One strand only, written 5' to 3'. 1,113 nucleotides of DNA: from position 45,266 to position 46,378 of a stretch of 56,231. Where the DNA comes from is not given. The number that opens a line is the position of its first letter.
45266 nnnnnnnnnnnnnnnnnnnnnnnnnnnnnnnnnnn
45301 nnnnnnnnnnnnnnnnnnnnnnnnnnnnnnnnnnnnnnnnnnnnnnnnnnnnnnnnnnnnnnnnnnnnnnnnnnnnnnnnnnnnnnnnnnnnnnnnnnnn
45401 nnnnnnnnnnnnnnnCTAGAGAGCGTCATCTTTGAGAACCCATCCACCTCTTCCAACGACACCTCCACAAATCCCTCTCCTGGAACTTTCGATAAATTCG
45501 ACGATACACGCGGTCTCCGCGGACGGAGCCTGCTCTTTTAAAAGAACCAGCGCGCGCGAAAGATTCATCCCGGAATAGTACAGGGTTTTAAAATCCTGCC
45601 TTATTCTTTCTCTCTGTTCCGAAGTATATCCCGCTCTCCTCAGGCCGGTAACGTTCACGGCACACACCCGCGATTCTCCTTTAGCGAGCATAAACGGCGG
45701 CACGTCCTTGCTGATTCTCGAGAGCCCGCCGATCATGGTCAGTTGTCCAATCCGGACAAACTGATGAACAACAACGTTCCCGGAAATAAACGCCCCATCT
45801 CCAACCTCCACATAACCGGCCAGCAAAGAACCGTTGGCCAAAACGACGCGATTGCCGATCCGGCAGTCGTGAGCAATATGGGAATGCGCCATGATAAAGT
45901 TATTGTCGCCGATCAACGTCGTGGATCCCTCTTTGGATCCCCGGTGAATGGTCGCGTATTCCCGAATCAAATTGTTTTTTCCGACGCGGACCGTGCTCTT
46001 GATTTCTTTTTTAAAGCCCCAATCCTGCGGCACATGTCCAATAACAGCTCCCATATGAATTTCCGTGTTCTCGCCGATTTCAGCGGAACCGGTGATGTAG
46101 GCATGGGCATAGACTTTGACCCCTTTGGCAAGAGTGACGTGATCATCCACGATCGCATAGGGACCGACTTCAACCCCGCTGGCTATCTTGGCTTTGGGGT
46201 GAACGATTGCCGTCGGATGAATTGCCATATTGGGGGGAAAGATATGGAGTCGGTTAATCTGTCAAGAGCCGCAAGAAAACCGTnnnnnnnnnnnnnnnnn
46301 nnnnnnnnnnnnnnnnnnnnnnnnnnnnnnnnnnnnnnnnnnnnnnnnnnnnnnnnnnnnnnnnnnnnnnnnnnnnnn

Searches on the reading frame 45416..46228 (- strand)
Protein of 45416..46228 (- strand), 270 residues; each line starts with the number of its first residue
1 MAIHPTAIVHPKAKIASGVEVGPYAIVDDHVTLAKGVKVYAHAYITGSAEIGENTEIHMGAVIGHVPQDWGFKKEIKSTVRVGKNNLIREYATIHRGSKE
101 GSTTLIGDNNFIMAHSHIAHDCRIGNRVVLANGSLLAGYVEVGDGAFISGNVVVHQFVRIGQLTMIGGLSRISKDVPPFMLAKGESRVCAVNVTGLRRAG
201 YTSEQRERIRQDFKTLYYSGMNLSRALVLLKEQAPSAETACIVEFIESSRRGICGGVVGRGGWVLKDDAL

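Call 4: search_protein_families(library=pfam, proteins=[window:45416-46228:-])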
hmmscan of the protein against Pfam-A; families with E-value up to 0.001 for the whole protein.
window:45416-46228:- (270 aa): 3 families
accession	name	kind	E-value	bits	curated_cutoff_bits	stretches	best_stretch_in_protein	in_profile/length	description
PF00132.30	Hexapep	-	9.1e-30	101.5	27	3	104-138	2-36/36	Bacterial transferase hexapeptide (six repeats)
PF13720.11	Acetyltransf_11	-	3e-22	79.3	24.5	1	175-254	1-82/82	Udp N-acetylglucosamine O-acyltransferase; Domain 2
PF25084.1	LbH_EIF2B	-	2.4e-10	40.8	54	1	88-166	12-87/105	EIF2B subunit epsilon LbH domain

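Call 9: search_protein_families(library=ncbifam, proteins=[window:45416-46228:-], max_evalue=0.001)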
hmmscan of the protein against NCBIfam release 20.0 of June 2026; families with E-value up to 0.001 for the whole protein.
window:45416-46228:- (270 aa): 35 families (the best 25 are shown)
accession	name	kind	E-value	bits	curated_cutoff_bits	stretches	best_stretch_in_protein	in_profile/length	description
NF003657.0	PRK05289.1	equivalog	3.6e-94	314.7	226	1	2-255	5-260/264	acyl-ACP--UDP-N-acetylglucosamine O-acyltransferase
TIGR01852.1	lipid_A_lpxA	equivalog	1e-93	313.2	231.05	1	3-254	1-254/254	acyl-ACP--UDP-N-acetylglucosamine O-acyltransferase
TIGR03570.1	NeuD_NnaD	subfamily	1.5e-25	90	160.8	2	76-184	96-198/202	NeuD/PglB/VioB family sugar acetyltransferase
NF002060.0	PRK00892.1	subfamily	2.5e-25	89.3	207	2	91-178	217-302/345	UDP-3-O-(3-hydroxymyristoyl)glucosamine N-acyltransferase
TIGR01853.1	lipid_A_lpxD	equivalog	1.9e-23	82.9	242.5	1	2-178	112-293/325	UDP-3-O-(3-hydroxymyristoyl)glucosamine N-acyltransferase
TIGR03532.1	DapD_Ac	equivalog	3.8e-13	49.6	231.75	2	76-184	95-205/231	2,3,4,5-tetrahydropyridine-2,6-dicarboxylate N-acetyltransferase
NF010933.0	PRK14353.1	equivalog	7.7e-10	38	505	0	3-85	312-392/453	bifunctional UDP-N-acetylglucosamine diphosphorylase/glucosamine-1-phosphate N-acetyltransferase GlmU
NF010934.1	PRK14354.1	equivalog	1.8e-09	36.6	450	2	75-186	333-437/447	bifunctional UDP-N-acetylglucosamine diphosphorylase/glucosamine-1-phosphate N-acetyltransferase GlmU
NF010938.0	PRK14358.1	equivalog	3e-09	36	500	1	2-213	278-470/481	bifunctional N-acetylglucosamine-1-phosphate uridyltransferase/glucosamine-1-phosphate acetyltransferase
NF010937.0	PRK14357.1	equivalog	3.3e-09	36.1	658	1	27-188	252-432/448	bifunctional UDP-N-acetylglucosamine diphosphorylase/glucosamine-1-phosphate N-acetyltransferase GlmU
NF010935.0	PRK14355.1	equivalog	1.4e-08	33.8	718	1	3-194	271-450/459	bifunctional UDP-N-acetylglucosamine diphosphorylase/glucosamine-1-phosphate N-acetyltransferase GlmU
TIGR01173.1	glmU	equivalog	1.6e-08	33.8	366.85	0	3-86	323-404/452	bifunctional UDP-N-acetylglucosamine diphosphorylase/glucosamine-1-phosphate N-acetyltransferase GlmU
NF050158.1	CarbAnhydGPos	equivalog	7.1e-08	32.3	250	1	32-166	11-132/172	gamma carbonic anhydrase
TIGR03992.1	Arch_glmU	subfamily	1.5e-07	30.6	292.1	0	6-57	242-293/393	bifunctional sugar-1-phosphate nucleotidylyltransferase/acetyltransferase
NF007797.0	PRK10502.1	subfamily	3.2e-07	30.2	192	1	101-186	76-172/183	WcaF family extracellular polysaccharide biosynthesis acetyltransferase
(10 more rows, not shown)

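Call 11: find_homologous_proteins(query=window:45416-46228:-)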
Query window:45416-46228:- (270 aa): 7343 proteins with E <= 0.001 among 8000 candidates; the best 120 are listed.
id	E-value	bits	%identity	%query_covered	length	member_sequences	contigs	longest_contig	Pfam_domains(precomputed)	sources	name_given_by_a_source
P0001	1.2e-175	600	100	100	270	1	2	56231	PF00132.31,PF25087.2,PF25084.2,PF13720.12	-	-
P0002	2.4e-146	504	88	96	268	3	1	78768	PF00132.31,PF25087.2,PF25084.2,PF13720.12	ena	-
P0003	1.6e-144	498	84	97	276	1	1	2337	PF00132.31,PF25087.2,PF25084.2,PF13720.12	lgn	-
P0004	5.0e-138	477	82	96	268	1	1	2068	PF00132.31,PF25087.2,PF25084.2,PF13720.12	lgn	-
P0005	2.7e-137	475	81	96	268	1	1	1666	PF00132.31,PF25087.2,PF25084.2,PF13720.12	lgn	-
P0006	1.9e-134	465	80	96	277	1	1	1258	PF00132.31,PF25087.2,PF25084.2,PF13720.12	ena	-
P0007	9.0e-134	463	81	94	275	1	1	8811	PF00132.31,PF25087.2,PF25084.2,PF13720.12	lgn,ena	-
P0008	2.0e-129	449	80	94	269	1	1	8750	PF00132.31,PF25087.2,PF25084.2,PF13720.12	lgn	-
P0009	2.6e-121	422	75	94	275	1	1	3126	PF00132.31,PF25087.2,PF25084.2,PF13720.12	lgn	-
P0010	1.5e-116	407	70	96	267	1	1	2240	PF00132.31,PF25087.2,PF25084.2,PF13720.12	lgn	-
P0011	1.2e-115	404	69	94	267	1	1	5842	PF00132.31,PF25087.2,PF25084.2,PF13720.12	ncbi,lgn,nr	ncbi:MAG: acyl-ACP--UDP-N-acetylglucosamine O-acyltransferase [Candidatus Omnitrophica bacterium]|nr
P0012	1.4e-112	394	66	95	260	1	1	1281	PF00132.31,PF25087.2,PF25084.2,PF13720.12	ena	-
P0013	6.2e-107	375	64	94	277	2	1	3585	PF00132.31,PF25087.2,PF25084.2,PF13720.12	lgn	-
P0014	1.5e-96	341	59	94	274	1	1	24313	PF00132.31,PF25087.2,PF25084.2,PF13720.12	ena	-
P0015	4.9e-94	333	57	97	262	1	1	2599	PF00132.31,PF25087.2,PF25084.2,PF13720.12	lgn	-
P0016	4.9e-92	326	56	94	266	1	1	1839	PF00132.31,PF25087.2,PF25084.2,PF13720.12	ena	-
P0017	5.6e-92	326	57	95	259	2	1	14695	PF00132.31,PF25087.2,PF25084.2,PF13720.12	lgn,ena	-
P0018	1.9e-91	324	59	94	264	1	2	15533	PF00132.31,PF25087.2,PF25084.2,PF13720.12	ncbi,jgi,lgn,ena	ncbi:MAG: acyl-ACP--UDP-N-acetylglucosamine O-acyltransferase [Candidatus Omnitrophota bacterium]|jg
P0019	2.2e-91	324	57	94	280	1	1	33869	PF00132.31,PF25087.2,PF25084.2,PF13720.12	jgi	jgi:UDP-N-acetylglucosamine acyltransferase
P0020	3.4e-91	324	56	94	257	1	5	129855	PF00132.31,PF25087.2,PF25084.2,PF13720.12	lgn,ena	-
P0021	7.7e-91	322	55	99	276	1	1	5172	PF00132.31,PF25087.2,PF25084.2,PF13720.12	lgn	-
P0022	8.0e-91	322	57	94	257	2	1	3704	PF00132.31,PF25087.2,PF25084.2,PF13720.12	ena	-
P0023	1.4e-90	322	57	94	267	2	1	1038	PF00132.31,PF25087.2,PF25084.2,PF13720.12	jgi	-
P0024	2.5e-90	321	55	95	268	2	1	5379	PF00132.31,PF25087.2,PF25084.2,PF13720.12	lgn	-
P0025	2.6e-90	321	55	94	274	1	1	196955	PF00132.31,PF25087.2,PF25084.2,PF13720.12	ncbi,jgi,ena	-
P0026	3.9e-90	320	56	94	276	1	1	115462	PF00132.31,PF25087.2,PF25084.2,PF13720.12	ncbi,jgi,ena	-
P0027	4.0e-90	320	57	94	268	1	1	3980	PF00132.31,PF25087.2,PF25084.2,PF13720.12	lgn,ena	-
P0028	5.7e-90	320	55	96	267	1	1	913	PF00132.31,PF25087.2,PF25084.2,PF13720.12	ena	-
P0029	5.8e-90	320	56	94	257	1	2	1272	PF00132.31,PF25087.2,PF25084.2,PF13720.12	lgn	-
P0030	1.1e-89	319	56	94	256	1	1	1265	PF00132.31,PF25087.2,PF25084.2,PF13720.12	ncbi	-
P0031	1.1e-89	319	58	93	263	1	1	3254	PF00132.31,PF25087.2,PF25084.2,PF13720.12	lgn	-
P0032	1.8e-89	318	56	94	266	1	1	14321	PF00132.31,PF25087.2,PF25084.2,PF13720.12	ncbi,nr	ncbi:MAG: acyl-[acyl-carrier-protein]--UDP-N-acetylglucosamine O-acyltransferase [Omnitrophica bacte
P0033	3.2e-89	317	53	97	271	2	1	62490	PF00132.31,PF25087.2,PF25084.2,PF13720.12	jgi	-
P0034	6.2e-89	316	57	94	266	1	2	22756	PF00132.31,PF25087.2,PF25084.2,PF13720.12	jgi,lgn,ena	-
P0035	8.8e-89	316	56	94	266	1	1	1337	PF00132.31,PF25087.2,PF25084.2,PF13720.12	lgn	-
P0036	1.6e-88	315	56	94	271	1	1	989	PF00132.31,PF25087.2,PF25084.2,PF13720.12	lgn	-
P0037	1.6e-88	315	55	94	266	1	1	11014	PF00132.31,PF25087.2,PF25084.2,PF13720.12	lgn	-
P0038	2.2e-88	314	54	99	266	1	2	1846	PF00132.31,PF25087.2,PF25084.2,PF13720.12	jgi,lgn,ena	-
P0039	2.4e-88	314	56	93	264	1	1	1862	PF00132.31,PF25087.2,PF25084.2,PF13720.12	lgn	-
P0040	4.1e-88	314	56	94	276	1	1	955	PF00132.31,PF25087.2,PF25084.2,PF13720.12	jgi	jgi:UDP-N-acetylglucosamine acyltransferase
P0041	5.6e-88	313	56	94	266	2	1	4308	PF00132.31,PF25087.2,PF25084.2,PF13720.12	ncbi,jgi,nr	ncbi:MAG: acyl-ACP--UDP-N-acetylglucosamine O-acyltransferase [Candidatus Omnitrophica bacterium]|nr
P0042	6.6e-88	313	56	94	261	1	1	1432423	PF00132.31,PF25087.2,PF25084.2,PF13720.12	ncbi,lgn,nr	ncbi:MAG: acyl-ACP--UDP-N-acetylglucosamine O-acyltransferase [Candidatus Omnitrophota bacterium]|nr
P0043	6.8e-88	313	55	96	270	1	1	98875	PF00132.31,PF25087.2,PF25084.2,PF13720.12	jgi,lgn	jgi:UDP-N-acetylglucosamine acyltransferase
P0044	2.7e-87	311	55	96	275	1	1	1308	PF00132.31,PF25087.2,PF25084.2,PF13720.12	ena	-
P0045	2.8e-87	311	54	94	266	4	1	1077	PF00132.31,PF25087.2,PF25084.2,PF13720.12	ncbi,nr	ncbi:MAG: acyl-ACP--UDP-N-acetylglucosamine O-acyltransferase [Candidatus Omnitrophica bacterium]|nr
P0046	3.1e-87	311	56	94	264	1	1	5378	PF00132.31,PF25087.2,PF25084.2,PF13720.12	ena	-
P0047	3.4e-87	311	56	94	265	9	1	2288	PF00132.31,PF25087.2,PF25084.2,PF13720.12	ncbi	-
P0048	3.9e-87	310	56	94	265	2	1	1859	PF00132.31,PF25087.2,PF25084.2,PF13720.12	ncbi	-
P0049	3.9e-87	310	54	94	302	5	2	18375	PF00132.31,PF25087.2,PF25084.2,PF13720.12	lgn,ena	-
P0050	4.1e-87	310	56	94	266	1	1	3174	PF00132.31,PF25087.2,PF25084.2,PF13720.12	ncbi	ncbi:MAG: acyl-ACP--UDP-N-acetylglucosamine O-acyltransferase [Candidatus Omnitrophota bacterium]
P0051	4.7e-87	310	57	93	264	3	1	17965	PF00132.31,PF25087.2,PF25084.2,PF13720.12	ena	-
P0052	5.9e-87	310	57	94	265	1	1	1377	PF00132.31,PF25087.2,PF25084.2,PF13720.12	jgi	jgi:UDP-N-acetylglucosamine acyltransferase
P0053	7.2e-87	309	56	94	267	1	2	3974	PF00132.31,PF25087.2,PF25084.2,PF13720.12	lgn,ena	-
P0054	1.0e-86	309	56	94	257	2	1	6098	PF00132.31,PF25087.2,PF25084.2,PF13720.12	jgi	-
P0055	1.2e-86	309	55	94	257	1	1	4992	PF00132.31,PF25087.2,PF25084.2,PF13720.12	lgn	-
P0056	1.4e-86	309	56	93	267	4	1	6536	PF14602.13,PF00132.31,PF25087.2,PF25084.2,PF13720.12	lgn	-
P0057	1.4e-86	309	54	94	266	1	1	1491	PF00132.31,PF25087.2,PF25084.2,PF13720.12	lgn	-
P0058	1.4e-86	308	55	94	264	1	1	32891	PF00132.31,PF25087.2,PF25084.2,PF13720.12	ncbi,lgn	ncbi:MAG: acyl-ACP--UDP-N-acetylglucosamine O-acyltransferase [Candidatus Omnitrophota bacterium]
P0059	1.9e-86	308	55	94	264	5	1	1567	PF00132.31,PF25087.2,PF25084.2,PF13720.12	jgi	-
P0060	3.1e-86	307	54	93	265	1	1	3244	PF00132.31,PF25087.2,PF25084.2,PF13720.12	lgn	-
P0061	3.5e-86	307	57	93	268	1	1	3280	PF00132.31,PF25087.2,PF25084.2,PF13720.12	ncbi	-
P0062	3.7e-86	307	52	94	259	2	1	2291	PF00132.31,PF25087.2,PF25084.2,PF13720.12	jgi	-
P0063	4.4e-86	307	53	94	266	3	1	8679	PF00132.31,PF25087.2,PF25084.2,PF13720.12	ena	-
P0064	5.2e-86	307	53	95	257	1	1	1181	PF00132.31,PF25087.2,PF25084.2,PF13720.12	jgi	jgi:UDP-N-acetylglucosamine acyltransferase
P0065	6.2e-86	306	56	94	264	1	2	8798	PF14602.13,PF00132.31,PF25087.2,PF25084.2,PF13720.12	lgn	-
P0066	6.4e-86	306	54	95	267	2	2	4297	PF00132.31,PF25087.2,PF25084.2,PF13720.12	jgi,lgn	jgi:UDP-N-acetylglucosamine acyltransferase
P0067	6.8e-86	306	55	94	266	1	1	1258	PF00132.31,PF25087.2,PF25084.2,PF13720.12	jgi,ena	-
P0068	7.1e-86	306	53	94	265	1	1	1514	PF00132.31,PF25087.2,PF25084.2,PF13720.12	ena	-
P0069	8.2e-86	306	52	95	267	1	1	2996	PF00132.31,PF25087.2,PF25084.2,PF13720.12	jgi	jgi:UDP-N-acetylglucosamine acyltransferase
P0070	8.5e-86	306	54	93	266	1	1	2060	PF00132.31,PF25087.2,PF25084.2,PF13720.12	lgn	-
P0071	8.9e-86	306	55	94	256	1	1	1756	PF00132.31,PF25087.2,PF25084.2,PF13720.12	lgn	-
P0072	1.1e-85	306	55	95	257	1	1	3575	PF00132.31,PF25087.2,PF25084.2,PF13720.12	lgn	-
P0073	1.3e-85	305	54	94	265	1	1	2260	PF00132.31,PF25087.2,PF25084.2,PF13720.12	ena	-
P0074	1.6e-85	305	54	93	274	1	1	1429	PF00132.31,PF25087.2,PF25084.2,PF13720.12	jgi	-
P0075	1.8e-85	305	56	94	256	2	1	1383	PF00132.31,PF25087.2,PF25084.2,PF13720.12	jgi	-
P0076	1.8e-85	305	54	93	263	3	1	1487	PF00132.31,PF25087.2,PF25084.2,PF13720.12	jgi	-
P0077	2.0e-85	305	55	95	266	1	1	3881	PF00132.31,PF25087.2,PF25084.2,PF13720.12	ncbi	-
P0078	2.0e-85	305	54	93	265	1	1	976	PF00132.31,PF25087.2,PF25084.2,PF13720.12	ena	-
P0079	2.3e-85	305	53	94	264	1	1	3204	PF00132.31,PF25087.2,PF25084.2,PF13720.12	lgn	-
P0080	2.5e-85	304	54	94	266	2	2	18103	PF00132.31,PF25087.2,PF25084.2,PF13720.12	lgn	-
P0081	2.6e-85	304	54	94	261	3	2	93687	PF00132.31,PF25087.2,PF25084.2,PF13720.12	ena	-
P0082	2.7e-85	304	55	94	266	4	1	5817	PF00132.31,PF25087.2,PF25084.2,PF13720.12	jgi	-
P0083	2.8e-85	304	56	94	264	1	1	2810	PF00132.31,PF25087.2,PF25084.2,PF13720.12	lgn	-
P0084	3.0e-85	304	55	94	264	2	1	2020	PF00132.31,PF25087.2,PF25084.2,PF13720.12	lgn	-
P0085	3.3e-85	304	53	94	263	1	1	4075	PF00132.31,PF25087.2,PF25084.2,PF13720.12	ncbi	-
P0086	3.6e-85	304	54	94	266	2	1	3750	PF00132.31,PF25087.2,PF25084.2,PF13720.12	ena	-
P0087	3.7e-85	304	54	95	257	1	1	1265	PF00132.31,PF25087.2,PF25084.2,PF13720.12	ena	-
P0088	4.0e-85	304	54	94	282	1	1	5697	PF00132.31,PF25087.2,PF25084.2,PF13720.12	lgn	-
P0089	4.0e-85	304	54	94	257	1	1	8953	PF00132.31,PF25087.2,PF25084.2,PF13720.12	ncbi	-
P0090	4.1e-85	304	54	94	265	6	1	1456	PF00132.31,PF25087.2,PF25084.2,PF13720.12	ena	-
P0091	4.4e-85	304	55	94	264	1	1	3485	PF00132.31,PF25087.2,PF25084.2,PF13720.12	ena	-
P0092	4.9e-85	303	54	94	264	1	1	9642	PF00132.31,PF25087.2,PF25084.2,PF13720.12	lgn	-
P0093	5.0e-85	303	52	95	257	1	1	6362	PF00132.31,PF25087.2,PF25084.2,PF13720.12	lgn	-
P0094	5.6e-85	303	58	93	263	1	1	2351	PF00132.31,PF25087.2,PF25084.2,PF13720.12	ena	-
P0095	6.4e-85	303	54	94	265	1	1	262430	PF00132.31,PF25087.2,PF25084.2,PF13720.12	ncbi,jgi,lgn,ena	ncbi:MAG: acyl-ACP--UDP-N-acetylglucosamine O-acyltransferase [Candidatus Omnitrophota bacterium]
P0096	6.4e-85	303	54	94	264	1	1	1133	PF14602.13,PF00132.31,PF25087.2,PF25084.2,PF13720.12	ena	-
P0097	9.2e-85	303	54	95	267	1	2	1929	PF00132.31,PF25087.2,PF25084.2,PF13720.12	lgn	-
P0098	9.5e-85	302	55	93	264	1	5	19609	PF00132.31,PF25087.2,PF25084.2,PF13720.12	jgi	jgi:UDP-N-acetylglucosamine acyltransferase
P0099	1.1e-84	302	54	94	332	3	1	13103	PF00132.31,PF25087.2,PF25084.2,PF13720.12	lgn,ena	-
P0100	1.1e-84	302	55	93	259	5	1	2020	PF14602.13,PF00132.31,PF25087.2,PF25084.2,PF13720.12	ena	-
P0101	1.3e-84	302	54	94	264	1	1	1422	PF00132.31,PF25087.2,PF25084.2,PF13720.12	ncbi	-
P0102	1.5e-84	302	54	94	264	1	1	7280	PF00132.31,PF25087.2,PF25084.2,PF13720.12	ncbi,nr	ncbi:MAG: acyl-ACP--UDP-N-acetylglucosamine O-acyltransferase [Candidatus Omnitrophota bacterium]|nr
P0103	1.6e-84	302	55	94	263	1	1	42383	PF00132.31,PF25087.2,PF25084.2,PF13720.12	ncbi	-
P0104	1.7e-84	302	55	93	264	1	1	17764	PF00132.31,PF25087.2,PF25084.2,PF13720.12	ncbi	-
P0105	1.7e-84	302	53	95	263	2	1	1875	PF00132.31,PF25087.2,PF25084.2,PF13720.12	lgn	-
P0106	2.0e-84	301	55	94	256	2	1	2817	PF00132.31,PF25087.2,PF25084.2,PF13720.12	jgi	-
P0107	2.1e-84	301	53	94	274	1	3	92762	PF00132.31,PF25087.2,PF25084.2,PF13720.12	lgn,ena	-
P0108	2.1e-84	301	52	97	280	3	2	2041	PF00132.31,PF25087.2,PF25084.2,PF13720.12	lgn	-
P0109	2.2e-84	301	54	94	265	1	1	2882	PF00132.31,PF25087.2,PF25084.2,PF13720.12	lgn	-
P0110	2.3e-84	301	57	94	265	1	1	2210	PF00132.31,PF25087.2,PF25084.2,PF13720.12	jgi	jgi:UDP-N-acetylglucosamine acyltransferase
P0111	2.5e-84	301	55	94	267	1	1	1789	PF00132.31,PF25087.2,PF25084.2,PF13720.12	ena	-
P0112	2.6e-84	301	52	93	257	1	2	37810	PF00132.31,PF25087.2,PF25084.2,PF13720.12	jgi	jgi:UDP-N-acetylglucosamine acyltransferase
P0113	2.6e-84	301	55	93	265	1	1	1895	PF00132.31,PF25087.2,PF25084.2,PF13720.12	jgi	jgi:UDP-N-acetylglucosamine acyltransferase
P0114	2.7e-84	301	52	96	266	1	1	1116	PF00132.31,PF25087.2,PF25084.2,PF13720.12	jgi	jgi:UDP-N-acetylglucosamine acyltransferase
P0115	3.1e-84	301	55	93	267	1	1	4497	PF00132.31,PF25087.2,PF25084.2,PF13720.12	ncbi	-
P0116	3.4e-84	301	55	94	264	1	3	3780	PF00132.31,PF25087.2,PF25084.2,PF13720.12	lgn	-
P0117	3.8e-84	301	54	94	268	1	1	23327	PF00132.31,PF25087.2,PF25084.2,PF13720.12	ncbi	ncbi:MAG: acyl-ACP--UDP-N-acetylglucosamine O-acyltransferase [Candidatus Omnitrophota bacterium]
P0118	4.5e-84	300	53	94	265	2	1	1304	PF00132.31,PF25087.2,PF25084.2,PF13720.12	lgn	-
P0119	4.5e-84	300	50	99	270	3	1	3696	PF00132.31,PF25087.2,PF25084.2,PF13720.12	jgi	-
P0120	5.5e-84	300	53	94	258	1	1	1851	PF00132.31,PF25087.2,PF25084.2,PF13720.12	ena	-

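Call 12: find_encoding_contigs(protein=P0002, flank=10000, max_places=3)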
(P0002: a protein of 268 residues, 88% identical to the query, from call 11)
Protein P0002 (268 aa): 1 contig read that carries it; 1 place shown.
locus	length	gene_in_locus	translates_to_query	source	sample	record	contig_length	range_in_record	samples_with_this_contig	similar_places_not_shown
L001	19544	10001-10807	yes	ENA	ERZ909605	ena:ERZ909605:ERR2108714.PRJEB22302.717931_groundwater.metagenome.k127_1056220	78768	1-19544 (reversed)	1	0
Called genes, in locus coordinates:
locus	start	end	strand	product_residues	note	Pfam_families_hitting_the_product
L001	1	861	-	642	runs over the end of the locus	PF13292:DXP_synthase_N, PF02779:Transket_pyr, PF02780:Transketolase_C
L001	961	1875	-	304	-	PF01497:Peripla_BP_2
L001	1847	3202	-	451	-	PF00070:Pyr_redox (weak), PF00890:FAD_binding_2, PF01266:DAO, PF01494:FAD_binding_3 (weak), PF01593:Amino_oxidase, PF03486:HI0933_like (weak), PF12831:FAD_oxidored, PF13450:NAD_binding_8, +1 more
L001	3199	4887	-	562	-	PF00494:SQS_PSY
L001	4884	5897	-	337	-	PF02655:ATP-grasp_3 (weak), PF07478:Dala_Dala_lig_C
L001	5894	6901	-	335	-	PF15887:Peptidase_Mx (faint)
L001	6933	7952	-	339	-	PF18306:LDcluster4, PF03641:Lysine_decarbox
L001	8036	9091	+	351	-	PF03102:NeuB, PF08666:SAF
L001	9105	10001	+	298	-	PF00551:Formyl_trans_N, PF02911:Formyl_trans_C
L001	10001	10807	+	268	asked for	PF00132:Hexapep (weak), PF25084:LbH_EIF2B (weak), PF25087:GMPPB_C (weak), PF00132:Hexapep, PF13720:Acetyltransf_11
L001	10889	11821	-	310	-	-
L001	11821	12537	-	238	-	PF00535:Glycos_transf_2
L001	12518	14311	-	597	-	PF13231:PMT_2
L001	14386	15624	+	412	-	-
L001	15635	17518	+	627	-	PF13522:GATase_6, PF12481:DUF3700 (faint), PF13537:GATase_7, PF00733:Asn_synthase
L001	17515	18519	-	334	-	-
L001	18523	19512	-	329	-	PF13439:Glyco_transf_4 (faint), PF13692:Glyco_trans_1_4, PF00534:Glycos_transf_1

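Call 13: find_encoding_contigs(protein=P0014, flank=10000, max_places=3)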
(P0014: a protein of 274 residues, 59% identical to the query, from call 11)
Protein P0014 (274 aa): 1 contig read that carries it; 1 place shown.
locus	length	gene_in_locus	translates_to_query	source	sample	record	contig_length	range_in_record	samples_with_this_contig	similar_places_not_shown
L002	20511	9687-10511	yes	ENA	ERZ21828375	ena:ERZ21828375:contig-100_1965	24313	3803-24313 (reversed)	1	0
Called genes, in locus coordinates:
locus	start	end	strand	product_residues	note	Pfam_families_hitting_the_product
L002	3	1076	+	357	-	?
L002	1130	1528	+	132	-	PF05635:23S_rRNA_IVP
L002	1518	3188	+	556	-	PF01627:Hpt, PF02518:HATPase_c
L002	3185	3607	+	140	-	PF00072:Response_reg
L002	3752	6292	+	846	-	PF00989:PAS, PF13188:PAS_8 (weak), PF08448:PAS_4 (weak), PF12860:PAS_7, PF13426:PAS_9 (weak), PF02518:HATPase_c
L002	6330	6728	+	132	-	PF00072:Response_reg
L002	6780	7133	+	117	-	PF00989:PAS, PF13188:PAS_8 (weak), PF08448:PAS_4 (weak), PF13426:PAS_9 (weak)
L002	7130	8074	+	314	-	PF08448:PAS_4 (weak), PF13426:PAS_9 (weak), PF00989:PAS, PF13188:PAS_8 (weak), PF13426:PAS_9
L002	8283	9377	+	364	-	PF01926:MMR_HSR1, PF02421:FeoB_N (weak), PF06071:YchF-GTPase_C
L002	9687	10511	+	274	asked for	PF25084:LbH_EIF2B (faint), PF25087:GMPPB_C (faint), PF00132:Hexapep, PF13720:Acetyltransf_11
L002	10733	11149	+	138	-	PF01894:YjbQ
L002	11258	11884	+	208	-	-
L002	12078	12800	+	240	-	PF02683:DsbD_TM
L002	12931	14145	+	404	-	PF00512:HisKA, PF02518:HATPase_c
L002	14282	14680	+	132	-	PF01451:LMWPc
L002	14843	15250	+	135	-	PF00072:Response_reg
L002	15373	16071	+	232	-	PF00072:Response_reg, PF00486:Trans_reg_C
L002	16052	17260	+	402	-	PF00989:PAS, PF08448:PAS_4, PF12860:PAS_7 (faint), PF13426:PAS_9 (weak), PF00512:HisKA, PF02518:HATPase_c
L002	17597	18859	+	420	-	PF16930:Porin_5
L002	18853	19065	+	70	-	PF12849:PBP_like_2 (weak)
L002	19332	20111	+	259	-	PF12727:PBP_like, PF12849:PBP_like_2, PF13531:SBP_bac_11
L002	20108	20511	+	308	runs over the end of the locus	PF00528:BPD_transp_1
